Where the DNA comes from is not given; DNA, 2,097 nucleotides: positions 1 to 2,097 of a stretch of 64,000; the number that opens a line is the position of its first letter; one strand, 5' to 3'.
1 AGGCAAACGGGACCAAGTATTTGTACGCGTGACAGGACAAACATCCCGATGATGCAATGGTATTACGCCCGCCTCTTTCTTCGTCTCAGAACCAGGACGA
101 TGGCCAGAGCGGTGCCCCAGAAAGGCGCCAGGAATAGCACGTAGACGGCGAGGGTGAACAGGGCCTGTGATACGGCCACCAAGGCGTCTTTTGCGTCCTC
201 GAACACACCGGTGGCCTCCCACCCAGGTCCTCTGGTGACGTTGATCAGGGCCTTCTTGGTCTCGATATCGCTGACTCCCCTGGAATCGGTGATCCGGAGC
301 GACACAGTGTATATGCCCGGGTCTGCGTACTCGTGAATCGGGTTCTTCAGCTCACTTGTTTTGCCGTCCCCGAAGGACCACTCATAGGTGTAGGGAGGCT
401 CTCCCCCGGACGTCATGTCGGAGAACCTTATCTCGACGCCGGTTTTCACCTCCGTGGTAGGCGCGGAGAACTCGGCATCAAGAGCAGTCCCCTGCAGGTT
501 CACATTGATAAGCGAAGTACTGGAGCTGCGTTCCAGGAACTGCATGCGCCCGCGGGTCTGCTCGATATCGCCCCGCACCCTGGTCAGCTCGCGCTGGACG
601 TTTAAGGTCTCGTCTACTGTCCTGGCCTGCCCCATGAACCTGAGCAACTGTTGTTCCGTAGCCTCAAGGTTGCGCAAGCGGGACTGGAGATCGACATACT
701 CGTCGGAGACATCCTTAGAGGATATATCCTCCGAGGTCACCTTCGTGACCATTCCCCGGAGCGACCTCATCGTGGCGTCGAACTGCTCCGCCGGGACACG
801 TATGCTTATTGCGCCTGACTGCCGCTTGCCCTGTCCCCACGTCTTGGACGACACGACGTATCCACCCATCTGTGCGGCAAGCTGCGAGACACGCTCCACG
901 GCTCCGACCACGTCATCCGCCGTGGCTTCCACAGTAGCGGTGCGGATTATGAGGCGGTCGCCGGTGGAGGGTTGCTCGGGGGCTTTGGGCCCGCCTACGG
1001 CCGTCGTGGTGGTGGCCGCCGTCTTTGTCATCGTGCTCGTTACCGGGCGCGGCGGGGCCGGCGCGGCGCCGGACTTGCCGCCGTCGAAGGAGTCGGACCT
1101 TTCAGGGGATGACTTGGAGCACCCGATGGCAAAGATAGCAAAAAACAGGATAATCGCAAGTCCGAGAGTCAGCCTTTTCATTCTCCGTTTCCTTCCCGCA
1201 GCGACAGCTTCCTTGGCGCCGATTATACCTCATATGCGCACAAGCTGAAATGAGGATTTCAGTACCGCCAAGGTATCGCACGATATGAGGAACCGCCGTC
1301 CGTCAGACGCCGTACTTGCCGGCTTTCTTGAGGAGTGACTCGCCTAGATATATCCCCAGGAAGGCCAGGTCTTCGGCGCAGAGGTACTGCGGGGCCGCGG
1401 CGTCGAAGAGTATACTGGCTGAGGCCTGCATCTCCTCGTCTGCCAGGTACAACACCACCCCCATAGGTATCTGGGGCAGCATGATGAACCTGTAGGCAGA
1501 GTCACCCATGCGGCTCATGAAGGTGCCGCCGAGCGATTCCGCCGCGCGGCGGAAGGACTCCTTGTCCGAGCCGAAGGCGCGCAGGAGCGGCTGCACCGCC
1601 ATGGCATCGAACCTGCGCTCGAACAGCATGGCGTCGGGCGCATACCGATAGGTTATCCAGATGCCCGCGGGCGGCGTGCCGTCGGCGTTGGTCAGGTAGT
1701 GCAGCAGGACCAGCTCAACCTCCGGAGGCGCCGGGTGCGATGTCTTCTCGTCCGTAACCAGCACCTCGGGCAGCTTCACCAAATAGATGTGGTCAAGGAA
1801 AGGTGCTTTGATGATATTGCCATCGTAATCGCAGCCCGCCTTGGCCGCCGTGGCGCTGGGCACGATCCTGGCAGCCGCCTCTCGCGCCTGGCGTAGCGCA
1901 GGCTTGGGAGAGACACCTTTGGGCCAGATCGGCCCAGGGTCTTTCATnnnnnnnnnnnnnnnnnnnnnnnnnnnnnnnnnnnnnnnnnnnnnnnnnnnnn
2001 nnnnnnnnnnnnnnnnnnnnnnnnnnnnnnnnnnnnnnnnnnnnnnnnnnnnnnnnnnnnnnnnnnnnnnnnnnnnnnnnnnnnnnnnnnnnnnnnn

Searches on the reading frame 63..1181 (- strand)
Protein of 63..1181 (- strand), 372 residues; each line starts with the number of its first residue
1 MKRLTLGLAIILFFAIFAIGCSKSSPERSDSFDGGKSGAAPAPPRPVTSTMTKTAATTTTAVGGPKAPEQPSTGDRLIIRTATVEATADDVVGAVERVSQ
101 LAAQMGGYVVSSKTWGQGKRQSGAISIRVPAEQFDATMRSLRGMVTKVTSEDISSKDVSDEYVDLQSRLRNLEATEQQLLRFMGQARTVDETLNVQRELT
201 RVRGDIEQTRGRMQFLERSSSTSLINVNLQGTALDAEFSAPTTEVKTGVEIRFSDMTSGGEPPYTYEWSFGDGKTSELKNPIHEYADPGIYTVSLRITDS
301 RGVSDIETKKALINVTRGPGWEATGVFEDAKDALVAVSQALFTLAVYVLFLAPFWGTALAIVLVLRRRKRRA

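Call 7: search_protein_families(library=pfam, proteins=[window:63-1181:-], max_evalue=0.00001)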
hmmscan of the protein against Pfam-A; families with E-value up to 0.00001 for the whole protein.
window:63-1181:- (372 aa): 3 families
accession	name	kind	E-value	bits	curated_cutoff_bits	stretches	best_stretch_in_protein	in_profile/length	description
PF14257.11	DUF4349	-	3e-43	148.1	27.7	1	76-247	1-174/213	Domain of unknown function (DUF4349)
PF18911.6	PKD_4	-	1.4e-16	60.7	27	1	240-308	9-78/85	PKD domain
PF00801.26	PKD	-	8.8e-10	38.9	23.5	1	237-305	3-73/80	PKD domain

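Call 46: find_encoding_contigs(protein=window:63-1181:-, flank=10000, max_places=1)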
Protein window:63-1181:- (372 aa): no gene with exactly this product is on record in the collection.

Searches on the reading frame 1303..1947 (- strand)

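Call 7: search_protein_families(library=pfam, proteins=[window:1303-1947:-], max_evalue=0.00001)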
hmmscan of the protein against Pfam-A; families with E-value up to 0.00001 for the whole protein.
window:1303-1947:- (214 aa): 1 family
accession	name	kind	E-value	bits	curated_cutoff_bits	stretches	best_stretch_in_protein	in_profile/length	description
PF12654.12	DUF3786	-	7.7e-48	162.8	27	1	30-201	2-173/176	Domain of unknown function (DUF3786)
